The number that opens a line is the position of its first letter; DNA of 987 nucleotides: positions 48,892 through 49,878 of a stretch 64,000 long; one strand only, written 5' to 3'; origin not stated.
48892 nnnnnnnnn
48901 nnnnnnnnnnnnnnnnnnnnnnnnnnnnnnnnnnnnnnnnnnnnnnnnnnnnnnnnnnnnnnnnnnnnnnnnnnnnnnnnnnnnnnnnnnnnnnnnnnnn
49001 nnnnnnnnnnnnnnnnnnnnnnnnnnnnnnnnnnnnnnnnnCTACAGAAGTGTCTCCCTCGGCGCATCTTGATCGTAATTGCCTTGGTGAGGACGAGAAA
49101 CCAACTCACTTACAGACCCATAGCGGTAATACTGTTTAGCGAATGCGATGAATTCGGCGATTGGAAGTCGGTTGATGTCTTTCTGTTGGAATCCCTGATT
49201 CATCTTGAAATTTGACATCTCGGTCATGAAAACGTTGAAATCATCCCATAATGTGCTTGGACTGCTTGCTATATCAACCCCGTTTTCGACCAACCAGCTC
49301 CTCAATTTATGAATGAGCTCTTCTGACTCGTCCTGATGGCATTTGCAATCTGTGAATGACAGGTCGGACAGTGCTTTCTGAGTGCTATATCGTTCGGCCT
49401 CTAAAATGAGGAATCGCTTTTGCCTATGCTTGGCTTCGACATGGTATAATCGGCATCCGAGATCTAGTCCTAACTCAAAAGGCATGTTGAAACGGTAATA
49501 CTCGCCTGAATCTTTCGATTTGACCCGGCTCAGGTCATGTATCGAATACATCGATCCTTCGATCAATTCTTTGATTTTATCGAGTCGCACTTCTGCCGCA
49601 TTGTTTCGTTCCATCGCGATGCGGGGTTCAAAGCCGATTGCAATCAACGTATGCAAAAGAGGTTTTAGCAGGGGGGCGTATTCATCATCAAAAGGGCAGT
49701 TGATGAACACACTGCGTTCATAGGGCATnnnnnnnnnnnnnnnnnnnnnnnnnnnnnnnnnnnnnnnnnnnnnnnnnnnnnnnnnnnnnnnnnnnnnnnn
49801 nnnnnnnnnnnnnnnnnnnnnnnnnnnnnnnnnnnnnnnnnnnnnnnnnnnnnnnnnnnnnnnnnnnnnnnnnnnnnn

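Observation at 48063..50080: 2-kb three-gene segment bounded by 17-bp perfect inverted repeats between convergent bshA and ybdK-like genes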

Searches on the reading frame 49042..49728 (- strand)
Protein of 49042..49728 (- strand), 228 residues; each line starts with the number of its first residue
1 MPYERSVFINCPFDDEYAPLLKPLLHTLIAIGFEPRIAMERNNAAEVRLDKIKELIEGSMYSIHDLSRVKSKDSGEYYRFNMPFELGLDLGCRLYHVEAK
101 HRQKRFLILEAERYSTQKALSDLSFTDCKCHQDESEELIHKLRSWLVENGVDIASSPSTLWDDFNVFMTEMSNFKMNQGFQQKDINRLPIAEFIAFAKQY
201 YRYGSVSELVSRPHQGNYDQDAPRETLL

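Call 6: search_protein_families(library=pfam, proteins=[window:49042-49728:-], max_evalue=0.1)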
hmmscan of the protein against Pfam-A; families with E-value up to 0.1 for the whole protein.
window:49042-49728:- (228 aa): 1 family
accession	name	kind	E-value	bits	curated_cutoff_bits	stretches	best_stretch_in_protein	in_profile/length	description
PF13024.11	DUF3884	-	0.096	12.7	21.7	0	123-184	7-68/73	Protein of unknown function (DUF3884)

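Call 11: search_protein_families(library=ncbifam, proteins=[window:49042-49728:-], max_evalue=0.1)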
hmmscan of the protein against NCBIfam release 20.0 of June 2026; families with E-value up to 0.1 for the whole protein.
window:49042-49728:- (228 aa): 0 families

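Call 12: search_protein_families(library=padloc, proteins=[window:49042-49728:-], max_evalue=1)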
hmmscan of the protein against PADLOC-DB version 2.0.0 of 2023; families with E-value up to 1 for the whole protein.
window:49042-49728:- (228 aa): 0 families

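Call 13: search_protein_families(library=phrogs, proteins=[window:49042-49728:-], max_evalue=1)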
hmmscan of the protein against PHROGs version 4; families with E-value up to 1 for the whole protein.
window:49042-49728:- (228 aa): 1 family
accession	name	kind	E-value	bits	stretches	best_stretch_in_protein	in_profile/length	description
phrog_33208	-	unknown function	0.34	11.6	1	174-218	137-181/187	-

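Call 14: find_homologous_proteins(query=window:49042-49728:-)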
Query window:49042-49728:- (228 aa): 2842 proteins with E <= 0.001 among 3072 candidates; the best 120 are listed.
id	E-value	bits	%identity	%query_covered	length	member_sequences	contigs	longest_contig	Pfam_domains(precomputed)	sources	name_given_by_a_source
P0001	1.7e-151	520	100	100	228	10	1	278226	-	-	-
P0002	8.2e-82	292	64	86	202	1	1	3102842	-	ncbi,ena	-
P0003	5.5e-80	286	64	86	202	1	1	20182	-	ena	-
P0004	9.1e-80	285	62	86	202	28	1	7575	-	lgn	-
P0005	9.9e-80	285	62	86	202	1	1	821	-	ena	-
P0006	1.8e-79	285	62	88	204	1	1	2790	-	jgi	jgi:hypothetical protein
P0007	2.9e-79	284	62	88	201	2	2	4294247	-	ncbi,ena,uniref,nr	ncbi:hypothetical protein CYPRO_2751 [Cyclonatronum proteinivorum]|uniref:Uncharacterized protein n=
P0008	5.5e-79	283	62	88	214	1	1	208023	-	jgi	jgi:hypothetical protein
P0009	8.4e-79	282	62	85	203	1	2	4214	-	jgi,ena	-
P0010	9.8e-79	282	62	86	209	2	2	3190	-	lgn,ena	-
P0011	2.5e-78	281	63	86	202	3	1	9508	-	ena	-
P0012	3.3e-78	280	61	86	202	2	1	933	-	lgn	-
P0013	4.6e-78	280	60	86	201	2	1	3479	-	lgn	-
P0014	6.7e-78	279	61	87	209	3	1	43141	-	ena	-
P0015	7.9e-78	279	62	86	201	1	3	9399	-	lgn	-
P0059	3.2e-70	254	59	85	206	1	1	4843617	-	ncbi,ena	-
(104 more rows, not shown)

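Call 29: find_encoding_contigs(protein=P0007, flank=5000, max_places=2)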
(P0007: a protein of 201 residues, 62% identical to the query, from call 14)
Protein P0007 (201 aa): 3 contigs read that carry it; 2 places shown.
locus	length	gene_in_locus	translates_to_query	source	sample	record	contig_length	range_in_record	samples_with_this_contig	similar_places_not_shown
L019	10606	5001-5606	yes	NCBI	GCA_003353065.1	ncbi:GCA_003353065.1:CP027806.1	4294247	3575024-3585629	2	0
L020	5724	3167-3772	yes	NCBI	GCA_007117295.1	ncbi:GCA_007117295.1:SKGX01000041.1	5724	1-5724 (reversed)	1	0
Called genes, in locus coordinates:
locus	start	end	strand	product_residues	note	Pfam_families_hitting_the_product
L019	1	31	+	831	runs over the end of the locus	PF00343:Phosphorylase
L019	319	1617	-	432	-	PF09298:FAA_hydrolase_N, PF01557:FAA_hydrolase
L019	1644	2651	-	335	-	-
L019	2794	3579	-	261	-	PF12146:Hydrolase_4 (weak), PF00561:Abhydrolase_1, PF12697:Abhydrolase_6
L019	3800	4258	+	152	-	PF20432:Xre-like-HTH (weak), PF09722:Xre_MbcA_ParS_C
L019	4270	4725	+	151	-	PF08808:RES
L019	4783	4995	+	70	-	PF09954:DUF2188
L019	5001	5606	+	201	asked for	-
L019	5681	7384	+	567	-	PF07969:Amidohydro_3, PF01979:Amidohydro_1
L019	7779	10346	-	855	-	PF03065:Glyco_hydro_57, PF23166:Ig_N_CWD1, PF18962:Por_Secre_tail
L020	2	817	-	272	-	?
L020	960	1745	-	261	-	PF12146:Hydrolase_4 (weak), PF00561:Abhydrolase_1, PF12697:Abhydrolase_6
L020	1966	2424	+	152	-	PF20432:Xre-like-HTH (weak), PF09722:Xre_MbcA_ParS_C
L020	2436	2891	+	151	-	PF08808:RES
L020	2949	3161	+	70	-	PF09954:DUF2188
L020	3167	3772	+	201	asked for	-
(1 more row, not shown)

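Call 30: find_encoding_contigs(protein=P0002, flank=5000, max_places=2)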
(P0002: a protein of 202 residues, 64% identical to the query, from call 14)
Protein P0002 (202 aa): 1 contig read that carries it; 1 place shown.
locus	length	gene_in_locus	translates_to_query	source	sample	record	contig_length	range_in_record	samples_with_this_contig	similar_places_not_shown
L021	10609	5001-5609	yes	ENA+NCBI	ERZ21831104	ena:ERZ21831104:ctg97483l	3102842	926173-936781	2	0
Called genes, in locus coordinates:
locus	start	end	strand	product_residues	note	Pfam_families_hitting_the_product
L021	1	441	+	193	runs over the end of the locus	PF18731:HEPN_Swt1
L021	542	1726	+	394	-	PF14281:PDDEXK_4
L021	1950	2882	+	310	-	-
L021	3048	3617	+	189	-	PF03167:UDG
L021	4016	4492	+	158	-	PF08937:ThsB_TIR (weak), PF10137:CAP12-PCTIR_TIR, PF13676:TIR_2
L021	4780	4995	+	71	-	PF09954:DUF2188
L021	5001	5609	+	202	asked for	-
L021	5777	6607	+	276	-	PF11185:DUF2971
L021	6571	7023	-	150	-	-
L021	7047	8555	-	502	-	PF03321:GH3, PF23571:GH3_M, PF23572:GH3_C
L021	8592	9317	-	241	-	PF11967:RecO_N, PF02565:RecO_C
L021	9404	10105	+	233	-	PF00814:TsaD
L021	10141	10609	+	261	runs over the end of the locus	PF11306:DUF3108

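Call 31: find_encoding_contigs(protein=P0059, flank=5000, max_places=2)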
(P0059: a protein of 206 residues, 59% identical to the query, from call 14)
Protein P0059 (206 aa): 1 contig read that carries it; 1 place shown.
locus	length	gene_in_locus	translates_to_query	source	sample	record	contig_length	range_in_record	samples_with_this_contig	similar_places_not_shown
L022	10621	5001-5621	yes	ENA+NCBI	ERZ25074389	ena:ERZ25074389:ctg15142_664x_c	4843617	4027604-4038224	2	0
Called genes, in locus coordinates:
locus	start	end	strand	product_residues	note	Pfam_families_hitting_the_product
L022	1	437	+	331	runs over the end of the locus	PF04055:Radical_SAM, PF13353:Fer4_12 (weak), PF06463:Mob_synth_C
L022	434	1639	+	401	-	PF03453:MoeA_N, PF00994:MoCF_biosynth, PF03454:MoeA_C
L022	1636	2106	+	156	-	PF01967:MoaC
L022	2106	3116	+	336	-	PF00535:Glycos_transf_2, PF13641:Glyco_tranf_2_3 (weak)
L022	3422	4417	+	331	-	-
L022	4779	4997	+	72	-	PF09954:DUF2188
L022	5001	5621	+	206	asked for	-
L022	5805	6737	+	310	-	PF00294:PfkB, PF08543:Phos_pyr_kin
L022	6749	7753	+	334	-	PF06800:Sugar_transport (weak), PF07168:Ureide_permease, PF07857:TMEM144 (weak), PF07168:Ureide_permease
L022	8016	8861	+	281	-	PF00520:Ion_trans, PF08016:PKD_channel (weak)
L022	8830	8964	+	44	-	-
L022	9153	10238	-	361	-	-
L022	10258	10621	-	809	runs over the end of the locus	PF07715:Plug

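Call 34: search_solved_structures(query=A2, max_evalue=10)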
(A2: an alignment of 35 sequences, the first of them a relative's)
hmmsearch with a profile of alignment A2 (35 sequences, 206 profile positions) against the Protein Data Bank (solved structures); distinct sequences matched with E-value up to 10: 1.
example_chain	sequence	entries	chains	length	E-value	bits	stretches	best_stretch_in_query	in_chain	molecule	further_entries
2nd9_A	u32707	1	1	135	0.41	13.3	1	155-198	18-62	Mid-cell-anchored protein Z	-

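Call 40: predict_structure(alignment_id=A2)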
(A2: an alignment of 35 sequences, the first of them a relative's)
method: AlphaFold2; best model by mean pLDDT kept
length: 228 residues; sequences in the alignment: 35
mean_pLDDT: 84.0   pTM: 0.82
mean pLDDT of the five models: 84.0, 83.9, 83.5, 82.1, 79.5
residues with pLDDT >= 90: 133; 70-90: 44; 50-70: 36; < 50: 15
segments of 3 or more residues with pLDDT < 50: 76-81, 221-228
pLDDT, mean of each block of 10 residues (from residue 1): 92 86 97 89 75 95 81 52 80 95 92 62 73 95 96 97 97 97 94 95 83 59 40
secondary structure, 60 per line:
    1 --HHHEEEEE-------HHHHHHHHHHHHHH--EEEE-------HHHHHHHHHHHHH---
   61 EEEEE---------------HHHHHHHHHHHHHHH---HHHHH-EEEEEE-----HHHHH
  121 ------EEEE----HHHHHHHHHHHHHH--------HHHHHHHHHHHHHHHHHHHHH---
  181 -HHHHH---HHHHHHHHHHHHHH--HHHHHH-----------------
elements in order: E6-10 H18-31 E34-37 H45-57 E61-65 H81-95 H99-103 E105-110 H116-120 E127-130 H135-148 H157-177 H182-186 H190-203 H206-211

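Call 43: fold_search(model_id=the predicted structure, library=pdb)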
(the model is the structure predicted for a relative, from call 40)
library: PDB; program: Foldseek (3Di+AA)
matches with E <= 10: 1296; with E <= 0.001: 4
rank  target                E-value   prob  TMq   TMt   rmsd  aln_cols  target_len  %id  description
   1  8i88_C                6.3e-04  1.00  0.45  0.27   6.9       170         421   12  Cryo-EM structure of TIR-APAZ/Ago-gRNA complex (released 2023-07-05)
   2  8ifl_A                7.1e-04  1.00  0.46  0.27   5.8       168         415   14  Cryo-EM structure of tetrameric SPARTA gRNA-ssDNA target complex in state 1 (released 2024-01-17)
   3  8qlp_E                9.4e-04  1.00  0.45  0.27   5.8       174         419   16  CryoEM structure of the RNA/DNA bound SPARTA (BabAgo/TIR-APAZ) tetrameric complex (released 2024-01-31)
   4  2a0k_A                1.0e-03  1.00  0.37  0.51   4.6       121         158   18  Crystal structure of Nucleoside 2-deoxyribosyltransferase from Trypanosoma brucei at 1.8 A resolution (released 2005-07-26)
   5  8i87_A                1.1e-03  1.00  0.45  0.27   6.3       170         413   12  Cryo-EM structure of TIR-APAZ/Ago-gRNA-DNA complex (released 2023-07-19)
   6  9emx_B                1.1e-03  1.00  0.40  0.56   5.2       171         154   15  Nucleoside 2'deoxyribosyltransferase from Chroococcidiopsis thermalis PCC 7203 Double Mutant Y7F A9S bound to Cordycep (released 2025-05-07)
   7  8spo_I                1.3e-03  1.00  0.47  0.31   5.4       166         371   13  Tetramerized activation of MapSPARTA bound with NAD+ (released 2023-08-23)
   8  8oz6_A                1.3e-03  1.00  0.45  0.27   6.4       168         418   12  cryoEM structure of SPARTA complex ligand-free (released 2023-08-16)
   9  8pqt_B                1.3e-03  1.00  0.41  0.60   4.9       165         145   15  Nucleoside 2'deoxyribosyltransferase from Chroococcidiopsis thermalis PCC 7203 WT bound to Bis-Tris (released 2024-02-21)
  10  8pqq_D                1.6e-03  1.00  0.40  0.57   5.2       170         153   14  Nucleoside 2'deoxyribosyltransferase from Chroococcidiopsis thermalis PCC 7203 E88Q Mutant bound to Clofarabine (released 2024-02-21)
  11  8isy_B                1.7e-03  1.00  0.45  0.25   7.1       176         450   14  Cryo-EM structure of free-state Crt-SPARTA (released 2023-10-18)
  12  6qai_B                1.8e-03  1.00  0.37  0.53   4.5       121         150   15  2-desoxiribosyltransferase from Leishmania mexicana (released 2018-12-26)
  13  8z92_E                2.0e-03  1.00  0.44  0.26   6.2       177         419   16  Crystal structure of CrtAgo/TIR-APAZ in complex with guide DNA and 16-nt target DNA (released 2025-03-12)
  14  9emx_C                2.2e-03  1.00  0.40  0.57   5.1       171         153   15  Nucleoside 2'deoxyribosyltransferase from Chroococcidiopsis thermalis PCC 7203 Double Mutant Y7F A9S bound to Cordycep (released 2025-05-07)
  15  8pqq_A                2.4e-03  1.00  0.39  0.55   5.3       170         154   15  Nucleoside 2'deoxyribosyltransferase from Chroococcidiopsis thermalis PCC 7203 E88Q Mutant bound to Clofarabine (released 2024-02-21)
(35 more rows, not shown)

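Call 44: search_protein_families(library=pfam, alignment_id=A2, max_evalue=10)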
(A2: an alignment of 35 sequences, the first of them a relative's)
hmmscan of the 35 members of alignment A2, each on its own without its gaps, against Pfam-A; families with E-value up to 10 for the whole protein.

A. member 1, P0001 (228 aa): 1 family
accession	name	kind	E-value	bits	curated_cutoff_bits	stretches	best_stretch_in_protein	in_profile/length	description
PF13024.11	DUF3884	-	0.096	12.7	21.7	1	123-184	7-68/73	Protein of unknown function (DUF3884)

B. families by the number of members that match (of 35 scanned): 9 families
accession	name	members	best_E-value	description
PF10137.14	CAP12-PCTIR_TIR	3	0.012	CAP12/Pycsar effector protein, TIR domain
PF04691.17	ApoC-I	2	0.0017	Apolipoprotein C-I (ApoC-1)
PF21296.3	APAF-1-like_WHD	2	0.01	Apoptotic protease-activating factor 1-like, winged-helix domain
PF01582.25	TIR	1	0.033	TIR domain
PF02173.22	pKID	1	0.076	pKID domain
PF13024.11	DUF3884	1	0.096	Protein of unknown function (DUF3884)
PF14532.12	Sigma54_activ_2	1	0.17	Sigma-54 interaction domain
PF12078.13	DUF3557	1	0.2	Domain of unknown function (DUF3557)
PF07592.17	DDE_Tnp_ISAZ013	1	0.22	Rhodopirellula transposase DDE domain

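Call 62: find_related_loci(query=A2, collection=genome_contigs, flank=4000)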
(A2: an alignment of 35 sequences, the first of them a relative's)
Query A2 (228 aa) in genome_contigs; peptide patterns used: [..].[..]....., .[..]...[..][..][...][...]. (x = any residue, [..] = any of these).
600 stretches matched a pattern (row limit reached: there are more); 563 encode a relative of the query (tblastn E <= 1e-3); the best 80 are kept; 80 distinct loci.
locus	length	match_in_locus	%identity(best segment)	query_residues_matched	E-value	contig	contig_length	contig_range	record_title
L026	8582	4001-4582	60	1-196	5e-79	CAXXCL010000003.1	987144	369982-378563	MAG: Paludibacteraceae bacterium isolate bebf1d95-9ead-49bf-86cf-2bec5758ce3c genome assembly, contig: contig_3, whole g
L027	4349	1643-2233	55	3-200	1e-73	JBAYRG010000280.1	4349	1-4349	MAG: Proteiniphilum sp. isolate SO_2016_LW2_37 scaffold48524_LW138R_2016, whole genome shotgun sequence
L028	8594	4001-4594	53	3-200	1e-71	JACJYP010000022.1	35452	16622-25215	MAG: Lewinellaceae bacterium isolate HK-STAS-BACT-41 HK-STAS-BACT-41_22, whole genome shotgun sequence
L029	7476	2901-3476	55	3-194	2e-69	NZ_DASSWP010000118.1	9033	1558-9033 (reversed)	MAG: Gracilimonas sp. isolate SMAG_U626 k141_953402, whole genome shotgun sequence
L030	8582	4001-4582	56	3-196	1e-65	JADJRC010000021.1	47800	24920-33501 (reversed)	MAG: Lewinellaceae bacterium isolate Fred_18-Q3-R57-64_MAXAC.370 tig00024423-10-476670, whole genome shotgun sequence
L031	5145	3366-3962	47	3-202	2e-65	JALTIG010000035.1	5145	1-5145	MAG: bacterium isolate S016_metabat2_scaf2bin.180 S016_NODE_12214_length_5145_cov_2.251295, whole genome shotgun sequenc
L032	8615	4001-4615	48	3-208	1e-62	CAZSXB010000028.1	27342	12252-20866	MAG TPA_asm: uncultured Thermotogaceae bacterium isolate SRP241326_co1_345 genome assembly, contig: NODE_2695_length_273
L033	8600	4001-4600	49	3-202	4e-62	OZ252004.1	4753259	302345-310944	MAG: Pyrinomonadaceae bacterium isolate 55cb242d-0e91-4f47-a3c8-a26a29971085 genome assembly, chromosome: 1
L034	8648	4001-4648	48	3-216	2e-61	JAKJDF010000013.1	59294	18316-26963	MAG: Candidatus Latescibacterota bacterium isolate UR.bin156 NODE_13_length_59294_cov_7.380746, whole genome shotgun seq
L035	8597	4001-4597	48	3-202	3e-61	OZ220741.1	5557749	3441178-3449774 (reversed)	MAG: Candidatus Latescibacterota bacterium isolate a9e09e5c-d410-47d8-823c-ef7e39eb5a37 genome assembly, chromosome: 1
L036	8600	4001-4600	47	1-200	7e-61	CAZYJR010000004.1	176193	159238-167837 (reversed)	MAG TPA_asm: uncultured Desulfobacterales bacterium isolate SRP141376_co2_358 genome assembly, contig: NODE_145_length_1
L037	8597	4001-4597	47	1-200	3e-60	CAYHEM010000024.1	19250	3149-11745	MAG TPA_asm: uncultured Gallionella sp. isolate ERP119702_co1_195 genome assembly, contig: NODE_3169_length_19250_cov_41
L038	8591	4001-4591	46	3-200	3e-60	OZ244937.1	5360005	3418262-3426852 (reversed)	MAG: Candidatus Latescibacterota bacterium isolate 1c493fcc-a489-4500-a9bd-4f4019e95c1e genome assembly, chromosome: 1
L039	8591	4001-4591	47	3-200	3e-60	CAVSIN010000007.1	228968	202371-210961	MAG: uncultured delta proteobacterium isolate MFD01299.bin.2.13 genome assembly, contig: contig_10604, whole genome shot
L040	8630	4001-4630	44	1-212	2e-60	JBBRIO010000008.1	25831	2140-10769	MAG: Bryobacterales bacterium isolate Co_metawrap_2796 Cmw_2796_k141_28245278_length_25831_cov_7.9222, whole genome shot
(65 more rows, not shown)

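Call 69: search_protein_families(library=pfam, alignment_id=A3, max_evalue=0.00001)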
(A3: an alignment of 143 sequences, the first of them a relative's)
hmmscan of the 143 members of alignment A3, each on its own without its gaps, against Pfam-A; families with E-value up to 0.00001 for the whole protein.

A. member 1, L019:4270-4722:+ (151 aa): 1 family
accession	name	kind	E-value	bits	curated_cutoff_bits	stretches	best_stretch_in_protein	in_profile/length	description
PF08808.17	RES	-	1.3e-24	87.5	23.2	1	3-147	2-157/157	RES domain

B. families by the number of members that match (of 143 scanned): 162 families (the first 25 are shown)
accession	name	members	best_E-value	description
PF07690.21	MFS_1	3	2.1e-56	Major Facilitator Superfamily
PF02091.20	tRNA-synt_2e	2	2.9e-144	Glycyl-tRNA synthetase alpha subunit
PF07969.17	Amidohydro_3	2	1.7e-90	Amidohydrolase family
PF01571.26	GCV_T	2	9.8e-88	Aminomethyltransferase folate-binding domain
PF02633.19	Creatininase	2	4.8e-65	Creatinine amidohydrolase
PF00441.29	Acyl-CoA_dh_1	2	4.8e-32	Acyl-CoA dehydrogenase, C-terminal domain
PF01979.26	Amidohydro_1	2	1.1e-27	Amidohydrolase family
PF02771.21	Acyl-CoA_dh_N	2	1.7e-27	Acyl-CoA dehydrogenase, N-terminal domain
PF00986.26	DNA_gyraseB_C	2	2.3e-26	DNA gyrase B subunit, carboxyl terminus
PF08669.17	GCV_T_C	2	1.8e-22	Glycine cleavage T-protein C-terminal barrel domain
PF02770.24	Acyl-CoA_dh_M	2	6.4e-16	Acyl-CoA dehydrogenase, middle domain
PF08028.16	Acyl-CoA_dh_2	2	1e-11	Acyl-CoA dehydrogenase, C-terminal domain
PF12832.13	MFS_1_like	2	1e-10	MFS_1 like family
PF00903.31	Glyoxalase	2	1.7e-10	Glyoxalase/Bleomycin resistance protein/Dioxygenase superfamily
PF13560.12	HTH_31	2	4.6e-09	Helix-turn-helix domain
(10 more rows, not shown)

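Call 74: fold_search(model_id=the predicted structure, library=viral)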
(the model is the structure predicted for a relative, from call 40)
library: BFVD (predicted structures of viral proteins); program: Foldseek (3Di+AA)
matches with E <= 10: 537; with E <= 0.001: 2
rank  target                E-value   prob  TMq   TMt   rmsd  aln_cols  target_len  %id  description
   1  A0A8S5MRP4            2.9e-04  1.00  0.39  0.30  19.2       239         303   16  CMP/hydroxymethyl CMP hydrolase [Siphoviridae sp. ctD6g5]
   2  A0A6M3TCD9            4.9e-04  1.00  0.45  0.37   4.0       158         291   17  (no name in the UniProt tables at hand)
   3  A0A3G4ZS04            1.2e-03  1.00  0.37  0.45   7.3       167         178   16  Uncharacterized protein [Terrestrivirus sp.]
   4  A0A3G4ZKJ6            1.3e-03  1.00  0.47  0.34  19.4       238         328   13  Uncharacterized protein [Terrestrivirus sp.]
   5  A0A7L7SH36            2.2e-03  1.00  0.42  0.61   5.1       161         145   12  Deoxyuridine triphosphatase [Gordonia phage Archimedes]
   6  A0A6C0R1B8            2.5e-03  1.00  0.35  0.48  15.2       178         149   13  Hybrid sensor histidine kinase-response regulator [Alteromonas phage vB_AmeM_PT11-V22]
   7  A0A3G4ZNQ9            2.9e-03  0.98  0.36  0.35  17.2       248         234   13  CD-NTase-associated protein 12/Pycsar effector protein TIR domain-containing protein [Terrestrivirus sp.]
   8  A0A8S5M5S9            3.1e-03  1.00  0.43  0.61   9.0       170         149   16  Nucleoside 2-deoxyribosyltransferase [Podoviridae sp. ctaNW81]
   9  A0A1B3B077            4.1e-03  1.00  0.43  0.59   4.6       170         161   12  Deoxyuridine triphosphatase [Gordonia phage Ghobes]
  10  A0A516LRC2            4.1e-03  0.99  0.33  0.46  15.6       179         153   12  (no name in the UniProt tables at hand)
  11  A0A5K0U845            4.9e-03  0.99  0.36  0.28   7.9       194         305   11  Nucleoside 2-deoxyribosyltransferase (Fragment) [Yasminevirus sp. GU-2018]
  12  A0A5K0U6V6            9.2e-03  1.00  0.40  0.51   5.8       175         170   11  Nucleoside 2-deoxyribosyltransferase [Yasminevirus sp. GU-2018]
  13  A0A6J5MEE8            9.7e-03  1.00  0.42  0.64   4.5       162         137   10  Nucleoside 2-deoxyribosyltransferase [uncultured Caudovirales phage]
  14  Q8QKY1                9.7e-03  0.99  0.37  0.21   8.0       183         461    9  EsV-1-88 [Ectocarpus siliculosus virus 1 (isolate New Zealand/Kaikoura/1988)]
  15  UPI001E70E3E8         9.7e-03  0.95  0.36  0.41  18.5       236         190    8  (no name look-up for this kind of identifier)
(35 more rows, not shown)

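Call 108: search_dna_similar(query=window:49042-49728:-, collection=plasmids, mode=protein, max_rows=12)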
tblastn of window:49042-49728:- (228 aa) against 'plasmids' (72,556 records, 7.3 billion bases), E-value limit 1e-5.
Records with a match: 17; places in all: 17; records where one place covers at least 80% of the query: 7.
Best place of each record, by identity: <60% 17.
By first word of the organism name: Sphingomonas 4; Bradyrhizobium 4; Sinorhizobium 4; Rhizobium 3; Sphingobium 1; Microvirga 1.
By predicted mobility (MOB-suite, as given by PLSDB): conjugative 8; non-mobilizable 6; mobilizable 3.
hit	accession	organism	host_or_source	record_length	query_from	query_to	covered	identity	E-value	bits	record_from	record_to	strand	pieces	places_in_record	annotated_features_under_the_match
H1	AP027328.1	Sphingobium sp. TomTYG64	-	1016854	2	204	89%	39.4%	3e-42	159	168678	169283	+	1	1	hypothetical protein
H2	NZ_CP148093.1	Rhizobium sp. T1470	Medicago sativa,cell culture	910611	1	200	88%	35.6%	4e-28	118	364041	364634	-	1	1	hypothetical protein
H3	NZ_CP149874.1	Rhizobium sp. T1473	-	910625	1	200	88%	35.6%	4e-28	118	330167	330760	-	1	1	hypothetical protein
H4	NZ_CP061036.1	Sphingomonas aliaeris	whole organism,Pork steak,pork steak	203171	7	193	82%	36.2%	8e-29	120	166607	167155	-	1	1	hypothetical protein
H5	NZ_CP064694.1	Bradyrhizobium sp. 187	Acmispon strigosus,cell culture,root ...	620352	6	201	86%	33.7%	3e-27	115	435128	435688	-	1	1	hypothetical protein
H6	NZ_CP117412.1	Sphingomonas naphthae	Single cell,Oil contaminated soil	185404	7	193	82%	34.2%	1e-26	114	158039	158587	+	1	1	hypothetical protein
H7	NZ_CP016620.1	Microvirga ossetica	Vicia alpestris,cell culture,nodules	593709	5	195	84%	33.3%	2e-29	122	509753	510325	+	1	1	hypothetical protein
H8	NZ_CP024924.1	Sphingomonas psychrotolerans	Leontopodium alpinum,cell,Tianshan ...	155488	7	147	62%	44.0%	3e-29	122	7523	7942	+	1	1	hypothetical protein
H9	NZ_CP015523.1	Sphingomonas sp. NIC1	tobacco,whole organism,leaves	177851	7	193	77%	35.4%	2e-19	121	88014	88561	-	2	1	hypothetical protein (x2)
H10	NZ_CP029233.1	Sinorhizobium fredii CCBAU 45436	Glycine max,cell culture,plant root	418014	31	161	57%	42.7%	9e-23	102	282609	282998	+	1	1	none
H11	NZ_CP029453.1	Sinorhizobium fredii CCBAU 25509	Glycine soja,cell culture,plant root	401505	31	161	57%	42.7%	1e-22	102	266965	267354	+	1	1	none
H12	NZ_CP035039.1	Sinorhizobium fredii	single cell,soil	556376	31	161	57%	42.7%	1e-22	102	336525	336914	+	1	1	none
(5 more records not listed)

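Call 109: search_dna_similar(query=window:49042-49728:-, collection=phages, mode=protein, max_rows=12)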
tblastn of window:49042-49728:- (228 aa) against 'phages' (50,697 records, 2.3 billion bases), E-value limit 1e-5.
No match.

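Call 110: get_annotated_region(hit=H4, flank=3000)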
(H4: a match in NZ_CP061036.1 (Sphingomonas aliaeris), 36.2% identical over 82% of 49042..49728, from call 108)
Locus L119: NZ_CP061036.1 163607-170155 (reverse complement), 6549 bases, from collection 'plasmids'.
description: Sphingomonas aliaeris strain DH-S5 plasmid punnamed1, complete sequence
organism: Sphingomonas aliaeris (NCBI taxid 2759526)
taxonomy: Bacteria; Pseudomonadota; Alphaproteobacteria; Sphingomonadales; Sphingomonadaceae; Sphingomonas; Sphingomonas aliaeris
host: -; source: whole organism,Pork steak,pork steak; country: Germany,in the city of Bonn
typing (MOB-suite, as given by PLSDB): non-mobilizable; mating-pair formation MPF_F
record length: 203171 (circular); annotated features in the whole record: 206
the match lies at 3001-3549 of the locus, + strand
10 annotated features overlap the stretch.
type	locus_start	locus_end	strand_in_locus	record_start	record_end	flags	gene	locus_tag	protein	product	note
CDS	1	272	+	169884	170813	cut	-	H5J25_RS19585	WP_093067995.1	TniB family NTP-binding protein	-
CDS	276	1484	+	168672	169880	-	-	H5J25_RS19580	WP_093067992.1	TniQ family protein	-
CDS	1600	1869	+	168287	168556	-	-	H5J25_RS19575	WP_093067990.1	HU family DNA-binding protein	GO:0030261 - chromosome condensation [Evidence IEA]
CDS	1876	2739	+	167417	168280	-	-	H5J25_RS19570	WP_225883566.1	serine protease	GO:0006508 - proteolysis [Evidence IEA]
CDS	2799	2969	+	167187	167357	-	-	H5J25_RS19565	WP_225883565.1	hypothetical protein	-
CDS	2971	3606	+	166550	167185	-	-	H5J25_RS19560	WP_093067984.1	hypothetical protein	-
CDS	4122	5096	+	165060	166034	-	-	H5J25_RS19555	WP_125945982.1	sensor histidine kinase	GO:0007165 - signal transduction [Evidence IEA]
CDS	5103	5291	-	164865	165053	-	-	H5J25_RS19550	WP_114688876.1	hypothetical protein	-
CDS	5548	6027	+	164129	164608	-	-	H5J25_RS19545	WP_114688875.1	DUF892 family protein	-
CDS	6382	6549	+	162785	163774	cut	-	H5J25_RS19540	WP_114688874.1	aldo/keto reductase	-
